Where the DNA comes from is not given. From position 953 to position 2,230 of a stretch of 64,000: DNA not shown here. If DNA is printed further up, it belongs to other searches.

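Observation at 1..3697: Catalytically dead tandem-NBD ABC homologue translationally coupled to a sensor-less (intramembrane-type) YesM kinase and YesN regulator, next to an intact rbsACB-like transporter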

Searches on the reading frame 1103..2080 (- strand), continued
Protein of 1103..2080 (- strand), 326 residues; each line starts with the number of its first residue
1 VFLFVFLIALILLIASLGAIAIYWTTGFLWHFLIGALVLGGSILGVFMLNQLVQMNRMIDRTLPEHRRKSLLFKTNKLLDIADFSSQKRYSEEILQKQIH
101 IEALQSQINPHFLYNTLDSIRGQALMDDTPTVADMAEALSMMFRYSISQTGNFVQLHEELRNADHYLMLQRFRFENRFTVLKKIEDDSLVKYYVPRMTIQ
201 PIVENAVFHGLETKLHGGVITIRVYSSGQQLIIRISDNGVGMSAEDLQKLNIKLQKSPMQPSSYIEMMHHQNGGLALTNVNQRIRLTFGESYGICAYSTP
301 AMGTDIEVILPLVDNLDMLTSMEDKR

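Call 48: find_encoding_contigs(protein=P0247, flank=6000, max_places=2)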
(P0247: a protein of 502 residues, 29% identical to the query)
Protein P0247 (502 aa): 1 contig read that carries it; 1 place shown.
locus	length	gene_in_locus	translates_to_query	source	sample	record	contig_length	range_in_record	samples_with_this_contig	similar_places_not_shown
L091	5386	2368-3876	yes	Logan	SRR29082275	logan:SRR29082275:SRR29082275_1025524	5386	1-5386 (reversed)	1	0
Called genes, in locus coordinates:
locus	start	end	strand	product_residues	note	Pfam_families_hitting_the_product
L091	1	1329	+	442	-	?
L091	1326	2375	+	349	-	PF06580:His_kinase, PF02518:HATPase_c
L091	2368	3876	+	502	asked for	PF00005:ABC_tran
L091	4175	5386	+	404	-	?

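Call 52: predict_structure(alignment_id=A3)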
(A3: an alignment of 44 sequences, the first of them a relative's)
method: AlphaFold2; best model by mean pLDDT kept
length: 479 residues; sequences in the alignment: 44
mean_pLDDT: 87.8   pTM: 0.66
mean pLDDT of the five models: 87.8, 86.4, 85.6, 85.6, 84.9
residues with pLDDT >= 90: 307; 70-90: 124; 50-70: 34; < 50: 14
segments of 3 or more residues with pLDDT < 50: 240-249
pLDDT, mean of each block of 10 residues (from residue 1): 93 83 96 93 89 90 69 65 83 92 58 92 97 97 95 93 93 95 97 95 96 93 95 77 46 80 83 86 90 88 87 96 93 90 91 91 85 94 91 83 95 96 86 94 96 86 88 73
secondary structure, 60 per line:
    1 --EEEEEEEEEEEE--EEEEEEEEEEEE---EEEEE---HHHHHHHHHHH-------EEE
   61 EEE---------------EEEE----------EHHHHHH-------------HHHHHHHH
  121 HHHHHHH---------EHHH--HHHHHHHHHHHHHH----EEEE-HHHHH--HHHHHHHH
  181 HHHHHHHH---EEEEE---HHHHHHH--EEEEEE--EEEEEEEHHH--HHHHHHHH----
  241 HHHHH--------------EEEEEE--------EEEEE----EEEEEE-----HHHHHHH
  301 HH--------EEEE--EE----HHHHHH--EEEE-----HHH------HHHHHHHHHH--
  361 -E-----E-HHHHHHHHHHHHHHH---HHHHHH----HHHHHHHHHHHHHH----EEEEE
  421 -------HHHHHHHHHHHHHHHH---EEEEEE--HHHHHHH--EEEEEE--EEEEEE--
elements in order: E3-14 E17-28 E32-36 H40-50 E58-63 E79-82 H94-99 H113-127 H143-156 E161-164 H166-170 H173-188 E192-196 H200-206 E209-214 E217-223 H229-236 H241-245 E260-265 E274-278 E283-288 H294-302 E311-314 H323-328 E331-334 H349-358 H370-384 H388-393 H398-411 E416-420 H428-443 E447-452 H455-461 E464-469 E472-477

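Call 56: fold_search(model_id=the predicted structure, library=pdb)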
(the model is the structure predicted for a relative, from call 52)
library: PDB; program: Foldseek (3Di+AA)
matches with E <= 10: 1746; with E <= 0.001: 1277
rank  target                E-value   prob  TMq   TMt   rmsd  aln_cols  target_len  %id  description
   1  8s7v_K                1.8e-23  1.00  0.50  0.47   9.0       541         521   15  Methyl-coenzyme M reductase activation complex binding to the A2 component (released 2025-02-26)
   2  8wdb_D                4.7e-23  1.00  0.47  0.45  10.3       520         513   14  Cryo-EM structure of the ATP-bound DppABCD complex (released 2024-09-18)
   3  8j5q_D                3.2e-21  1.00  0.60  0.49   9.0       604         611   15  Cryo-EM structure of Mycobacterium tuberculosis OppABCD in the pre-translocation state (released 2024-04-03)
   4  8j5s_D                8.2e-21  1.00  0.54  0.45   9.9       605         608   16  Cryo-EM structure of Mycobacterium tuberculosis OppABCD in the pre-catalytic intermediate state (released 2024-04-03)
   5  8j5r_D                1.4e-20  1.00  0.61  0.51   8.6       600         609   14  Cryo-EM structure of Mycobacterium tuberculosis OppABCD in the resting state (released 2024-04-03)
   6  8wda_D                1.0e-19  1.00  0.62  0.58   7.6       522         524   14  Cryo-EM structure of the substrate-bound DppABCD complex (released 2024-09-18)
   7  7mu0_A                1.0e-19  1.00  0.36  0.32  26.5       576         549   13  MtbEttA in the ADP bound state (released 2022-02-02)
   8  8wd9_D                3.5e-19  1.00  0.61  0.57   8.2       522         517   15  Cryo-EM structure of Mycobacterium tuberculosis DppABCD in apo form (released 2024-09-18)
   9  4fin_B                4.4e-19  1.00  0.33  0.31  25.7       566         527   14  Crystal Structure of EttA (formerly YjjK) - an E. coli ABC-type ATPase (released 2013-07-03)
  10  8xfc_D                5.2e-19  1.00  0.60  0.56   7.8       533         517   15  Cryo-EM structure of the ATP-bound Mtb DppABCD with the D445A mutation of DppA (released 2024-09-18)
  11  7mu0_B                6.1e-19  1.00  0.34  0.30  26.3       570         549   14  MtbEttA in the ADP bound state (released 2022-02-02)
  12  9nl5_E                1.3e-18  1.00  0.43  0.39  12.5       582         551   15  E. coli pre-elongation complex without an A-site tRNA with EQ2-EttA in Hydrolytic 1 conformation (released 2025-04-02)
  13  4fin_A                1.6e-18  1.00  0.33  0.30  25.3       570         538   14  Crystal Structure of EttA (formerly YjjK) - an E. coli ABC-type ATPase (released 2013-07-03)
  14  7p7q_0                3.5e-18  1.00  0.39  0.36  13.9       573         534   15  E. faecalis 70S ribosome bound by PoxtA-EQ2, high-resolution combined volume (released 2022-02-23)
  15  8buu_9                1.1e-17  1.00  0.40  0.36  15.7       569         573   12  ARE-ABCF VmlR2 bound to a 70S ribosome (released 2023-04-05)
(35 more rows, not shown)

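Call 59: predict_structure(alignment_id=A2)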
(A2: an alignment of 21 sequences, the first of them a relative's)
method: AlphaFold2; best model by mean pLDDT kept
length: 326 residues; sequences in the alignment: 21
mean_pLDDT: 81.5   pTM: 0.61
mean pLDDT of the five models: 81.5, 81.2, 80.3, 72.5, 70.8
residues with pLDDT >= 90: 132; 70-90: 124; 50-70: 58; < 50: 12
segments of 3 or more residues with pLDDT < 50: 263-265, 267-272, 324-326
pLDDT, mean of each block of 10 residues (from residue 1): 73 77 66 80 82 73 61 69 70 72 62 87 94 92 84 93 94 88 96 94 88 84 96 95 92 78 49 71 90 94 95 86 53
secondary structure, 60 per line:
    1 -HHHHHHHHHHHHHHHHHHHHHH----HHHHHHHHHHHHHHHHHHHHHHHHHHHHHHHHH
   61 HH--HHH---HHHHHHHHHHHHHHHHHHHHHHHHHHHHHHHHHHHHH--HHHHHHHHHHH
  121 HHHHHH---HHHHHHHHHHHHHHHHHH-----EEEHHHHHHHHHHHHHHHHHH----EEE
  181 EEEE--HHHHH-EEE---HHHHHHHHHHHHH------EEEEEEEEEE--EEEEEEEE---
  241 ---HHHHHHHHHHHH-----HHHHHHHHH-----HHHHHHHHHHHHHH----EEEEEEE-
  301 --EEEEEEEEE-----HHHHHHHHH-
elements in order: H2-23 H28-62 H71-107 H110-126 H130-147 E153-155 H156-173 E178-184 H187-191 E193-195 H199-211 E218-227 E230-237 H244-255 H261-269 H275-288 E293-299 E303-311 H317-325

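Call 60: search_protein_families(library=pfam, proteins=[window:1103-2080:-, L022:3907-5631:+, L003:7001-7996:+, L007:7001-8035:+], max_evalue=10)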
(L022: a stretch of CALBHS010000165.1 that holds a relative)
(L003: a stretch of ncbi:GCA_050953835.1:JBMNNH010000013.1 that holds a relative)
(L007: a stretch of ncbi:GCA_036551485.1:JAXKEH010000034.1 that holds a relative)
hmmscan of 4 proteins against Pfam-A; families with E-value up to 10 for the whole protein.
window:1103-2080:- (326 aa): 6 families
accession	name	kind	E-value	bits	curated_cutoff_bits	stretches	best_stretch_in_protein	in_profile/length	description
PF06580.19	His_kinase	-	4.8e-25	88.1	25.2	1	101-178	3-81/81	Histidine kinase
PF02518.31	HATPase_c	-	1.8e-11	44.9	26.4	1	199-312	6-109/111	Histidine kinase-, DNA gyrase B-, and HSP90-like ATPase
PF13589.12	HATPase_c_3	-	0.0061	17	25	1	220-257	22-59/137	Histidine kinase-, DNA gyrase B-, and HSP90-like ATPase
PF07332.16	Phage_holin_3_6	-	0.07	13.6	28.4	1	3-67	44-109/116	Putative Actinobacterial Holin-X, holin superfamily III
PF10882.14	bPH_5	-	0.17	12.4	22.5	1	181-255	23-97/100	Bacterial PH domain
PF13581.12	HATPase_c_2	-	0.19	12.2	27.4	1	203-248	40-85/127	Histidine kinase-like ATPase domain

L022:3907-5631:+ (575 aa): 13 families
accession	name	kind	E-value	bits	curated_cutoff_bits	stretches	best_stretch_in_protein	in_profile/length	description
PF06580.19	His_kinase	-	6.1e-28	97.3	25.2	1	368-447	1-81/81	Histidine kinase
PF02518.31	HATPase_c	-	6.4e-11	43.1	26.4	1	467-566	10-109/111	Histidine kinase-, DNA gyrase B-, and HSP90-like ATPase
PF02743.24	dCache_1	-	1e-10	42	45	1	48-233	11-207/240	Cache domain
PF00672.30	HAMP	-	5.6e-06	27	25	1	299-352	1-52/53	HAMP domain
PF17201.10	Cache_3-Cache_2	-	0.0002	21.2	27.7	1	178-270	178-289/299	Cache 3/Cache 2 fusion domain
PF17200.10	sCache_2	-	0.0069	16.8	25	1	189-219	41-72/155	Single Cache domain 2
PF18719.7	ArlS_N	-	0.023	15.4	27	1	49-145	3-108/140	ArlS sensor domain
PF07663.16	EIIBC-GUT_C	-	0.061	13.9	25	1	398-435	24-61/93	Sorbitol phosphotransferase enzyme II C-terminus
PF00921.22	Lipoprotein_2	-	0.15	12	22.6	1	46-85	21-60/298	Borrelia lipoprotein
PF13581.12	HATPase_c_2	-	0.23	11.9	27.4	1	472-526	41-97/127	Histidine kinase-like ATPase domain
PF14501.12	HATPase_c_5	-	0.29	11.5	22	1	470-551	13-91/102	GHKL domain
PF08269.17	dCache_2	-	1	8.9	26.5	1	155-222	167-227/298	Cache domain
PF09991.14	DUF2232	-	4.3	6.9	27.8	1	276-354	85-160/290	Predicted membrane protein (DUF2232)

L003:7001-7996:+ (332 aa): 5 families
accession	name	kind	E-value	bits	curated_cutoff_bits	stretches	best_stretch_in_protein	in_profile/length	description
PF06580.19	His_kinase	-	2.1e-26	92.4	25.2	1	106-185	1-81/81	Histidine kinase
PF02518.31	HATPase_c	-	3.3e-10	40.8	26.4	1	206-317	10-109/111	Histidine kinase-, DNA gyrase B-, and HSP90-like ATPase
PF13581.12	HATPase_c_2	-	0.0034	17.8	27.4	1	210-254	40-84/127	Histidine kinase-like ATPase domain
PF13589.12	HATPase_c_3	-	0.005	17.3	25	1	229-267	22-62/137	Histidine kinase-, DNA gyrase B-, and HSP90-like ATPase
PF18297.6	NFACT-R_2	-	0.041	14.5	26.9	1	98-167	11-81/104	NFACT protein RNA binding domain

L007:7001-8035:+ (345 aa): 5 families
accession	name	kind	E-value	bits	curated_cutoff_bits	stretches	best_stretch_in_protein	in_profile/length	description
PF06580.19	His_kinase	-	5.6e-28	97.5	25.2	1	114-193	1-81/81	Histidine kinase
PF02518.31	HATPase_c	-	3.1e-13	50.6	26.4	1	214-328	8-109/111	Histidine kinase-, DNA gyrase B-, and HSP90-like ATPase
PF13581.12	HATPase_c_2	-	0.0025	18.3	27.4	1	219-290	39-101/127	Histidine kinase-like ATPase domain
PF13589.12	HATPase_c_3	-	0.0056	17.1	25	1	236-276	21-61/137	Histidine kinase-, DNA gyrase B-, and HSP90-like ATPase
PF06125.17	DUF961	-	0.18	12.8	25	1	310-333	39-62/100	Bacterial protein of unknown function (DUF961)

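Call 64: find_encoding_contigs(protein=P0299, flank=6000, max_places=1)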
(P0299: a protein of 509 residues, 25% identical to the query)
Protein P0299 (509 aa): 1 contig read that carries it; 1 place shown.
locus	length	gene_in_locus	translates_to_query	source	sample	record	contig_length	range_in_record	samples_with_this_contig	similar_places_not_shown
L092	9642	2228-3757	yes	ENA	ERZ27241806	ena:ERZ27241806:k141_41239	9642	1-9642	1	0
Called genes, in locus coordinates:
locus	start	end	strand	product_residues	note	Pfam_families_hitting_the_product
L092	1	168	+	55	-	?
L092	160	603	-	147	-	PF00376:MerR, PF13411:MerR_1, PF09278:MerR-DNA-bind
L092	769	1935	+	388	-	PF00465:Fe-ADH, PF13685:Fe-ADH_2 (weak), PF25137:ADH_Fe_C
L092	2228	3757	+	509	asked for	PF00005:ABC_tran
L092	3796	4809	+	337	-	PF00532:Peripla_BP_1 (weak), PF13377:Peripla_BP_3 (faint), PF13407:Peripla_BP_4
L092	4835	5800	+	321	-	PF02653:BPD_transp_2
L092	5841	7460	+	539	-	PF00072:Response_reg, PF00165:HTH_AraC (weak), PF12833:HTH_18, PF00165:HTH_AraC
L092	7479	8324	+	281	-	PF06580:His_kinase, PF02518:HATPase_c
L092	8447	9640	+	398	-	?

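Call 65: find_encoding_contigs(protein=P0343, flank=6000, max_places=1)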
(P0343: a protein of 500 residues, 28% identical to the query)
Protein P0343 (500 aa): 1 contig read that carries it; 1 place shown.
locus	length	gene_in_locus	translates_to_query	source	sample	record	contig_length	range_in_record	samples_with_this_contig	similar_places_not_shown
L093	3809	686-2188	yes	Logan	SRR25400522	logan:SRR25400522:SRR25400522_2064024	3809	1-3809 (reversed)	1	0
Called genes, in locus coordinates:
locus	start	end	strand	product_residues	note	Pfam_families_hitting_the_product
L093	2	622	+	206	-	?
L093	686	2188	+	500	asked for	PF00005:ABC_tran (weak)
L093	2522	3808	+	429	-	?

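Call 66: find_encoding_contigs(protein=P0256, flank=6000, max_places=1)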
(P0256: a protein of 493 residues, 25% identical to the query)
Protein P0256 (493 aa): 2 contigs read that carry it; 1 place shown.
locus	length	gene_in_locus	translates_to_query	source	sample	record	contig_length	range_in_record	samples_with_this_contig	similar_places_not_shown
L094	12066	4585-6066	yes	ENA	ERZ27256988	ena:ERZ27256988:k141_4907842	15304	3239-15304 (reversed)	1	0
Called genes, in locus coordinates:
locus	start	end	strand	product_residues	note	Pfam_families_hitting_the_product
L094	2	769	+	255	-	?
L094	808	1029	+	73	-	PF00037:Fer4 (weak), PF12797:Fer4_2 (faint), PF12837:Fer4_6 (faint), PF13237:Fer4_10 (weak), PF14697:Fer4_21 (weak), PF12838:Fer4_7, PF13187:Fer4_9, PF00037:Fer4 (weak), +5 more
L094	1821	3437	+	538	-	PF00072:Response_reg, PF12833:HTH_18, PF00165:HTH_AraC (weak)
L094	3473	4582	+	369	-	PF06580:His_kinase, PF02518:HATPase_c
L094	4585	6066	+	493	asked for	PF00005:ABC_tran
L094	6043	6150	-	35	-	-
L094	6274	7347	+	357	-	-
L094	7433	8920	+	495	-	PF00005:ABC_tran, PF02463:SMC_N (faint), PF09818:ABC_ATPase (faint), PF13304:AAA_21 (faint), PF00005:ABC_tran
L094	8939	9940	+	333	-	PF02653:BPD_transp_2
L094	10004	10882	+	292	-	PF00135:COesterase, PF02129:Peptidase_S15 (weak), PF20434:BD-FAE, PF00561:Abhydrolase_1 (faint), PF07859:Abhydrolase_3, PF00326:Peptidase_S9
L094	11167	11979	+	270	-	PF00753:Lactamase_B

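Call 73: search_solved_structures(query=P0001, max_evalue=1e-10)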
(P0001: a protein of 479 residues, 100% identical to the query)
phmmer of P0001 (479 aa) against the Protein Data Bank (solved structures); distinct sequences matched with E-value up to 1e-10: 0.
